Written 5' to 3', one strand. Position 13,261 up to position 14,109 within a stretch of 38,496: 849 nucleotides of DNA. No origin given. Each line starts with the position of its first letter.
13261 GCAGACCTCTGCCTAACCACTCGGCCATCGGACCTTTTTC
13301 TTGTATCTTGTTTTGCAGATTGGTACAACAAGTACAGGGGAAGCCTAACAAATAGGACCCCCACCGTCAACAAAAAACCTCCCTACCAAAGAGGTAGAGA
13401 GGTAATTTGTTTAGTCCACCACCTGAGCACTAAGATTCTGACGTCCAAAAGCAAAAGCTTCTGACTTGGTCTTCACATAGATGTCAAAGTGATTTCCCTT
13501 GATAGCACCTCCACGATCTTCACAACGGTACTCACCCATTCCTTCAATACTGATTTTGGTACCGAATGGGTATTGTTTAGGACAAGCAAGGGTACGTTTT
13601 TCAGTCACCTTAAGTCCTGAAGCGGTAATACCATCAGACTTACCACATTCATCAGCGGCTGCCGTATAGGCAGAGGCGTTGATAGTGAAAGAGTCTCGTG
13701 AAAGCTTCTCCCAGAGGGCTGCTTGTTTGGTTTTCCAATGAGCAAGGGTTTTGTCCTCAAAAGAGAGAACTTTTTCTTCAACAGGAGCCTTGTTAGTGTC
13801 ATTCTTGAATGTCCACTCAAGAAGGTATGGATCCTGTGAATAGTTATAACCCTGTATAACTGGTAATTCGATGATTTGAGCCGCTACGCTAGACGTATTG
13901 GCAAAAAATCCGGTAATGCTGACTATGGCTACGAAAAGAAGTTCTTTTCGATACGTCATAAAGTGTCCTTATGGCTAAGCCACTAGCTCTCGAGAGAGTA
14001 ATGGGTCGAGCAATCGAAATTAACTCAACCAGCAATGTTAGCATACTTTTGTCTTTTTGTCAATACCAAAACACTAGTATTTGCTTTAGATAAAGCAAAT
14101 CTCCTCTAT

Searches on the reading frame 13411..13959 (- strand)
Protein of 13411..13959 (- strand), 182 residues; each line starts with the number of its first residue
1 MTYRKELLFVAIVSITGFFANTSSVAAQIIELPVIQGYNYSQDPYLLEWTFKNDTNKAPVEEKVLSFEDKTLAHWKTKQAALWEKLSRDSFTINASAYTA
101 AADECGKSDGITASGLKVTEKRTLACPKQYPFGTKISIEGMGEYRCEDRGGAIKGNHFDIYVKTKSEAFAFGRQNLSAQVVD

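Call 7: search_protein_families(library=pfam, proteins=[window:13411-13959:-])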
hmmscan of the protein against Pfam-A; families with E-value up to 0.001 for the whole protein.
window:13411-13959:- (182 aa): 1 family
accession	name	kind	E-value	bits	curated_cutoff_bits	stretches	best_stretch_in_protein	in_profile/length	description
PF06725.17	3D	-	1.8e-10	41.3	23.8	1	127-179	7-69/72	3D domain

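Call 8: search_protein_families(library=ncbifam, proteins=[window:13411-13959:-])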
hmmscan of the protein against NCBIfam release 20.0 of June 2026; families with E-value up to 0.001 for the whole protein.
window:13411-13959:- (182 aa): 5 families
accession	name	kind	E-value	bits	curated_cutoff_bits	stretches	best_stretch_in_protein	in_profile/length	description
NF040676.1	wall_bind_EntB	exception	1e-12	47.4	780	1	88-178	391-487/490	cell wall-binding protein EntB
NF040675.1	wall_bind_EntD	exception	1.1e-12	47.8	590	1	90-181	212-309/310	cell wall-binding protein EntD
NF040670.1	wall_bind_EntA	exception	3.5e-12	46.4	560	1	67-179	169-288/291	cell wall-binding protein EntA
NF058633.1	StatPhSurvSpsC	equivalog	1.1e-11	44.7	280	1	42-181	46-191/223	stationary phase survival protein SpsC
NF040677.1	wall_bind_EntC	exception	1.4e-07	30.7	770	1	89-181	322-421/422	cell wall-binding protein EntC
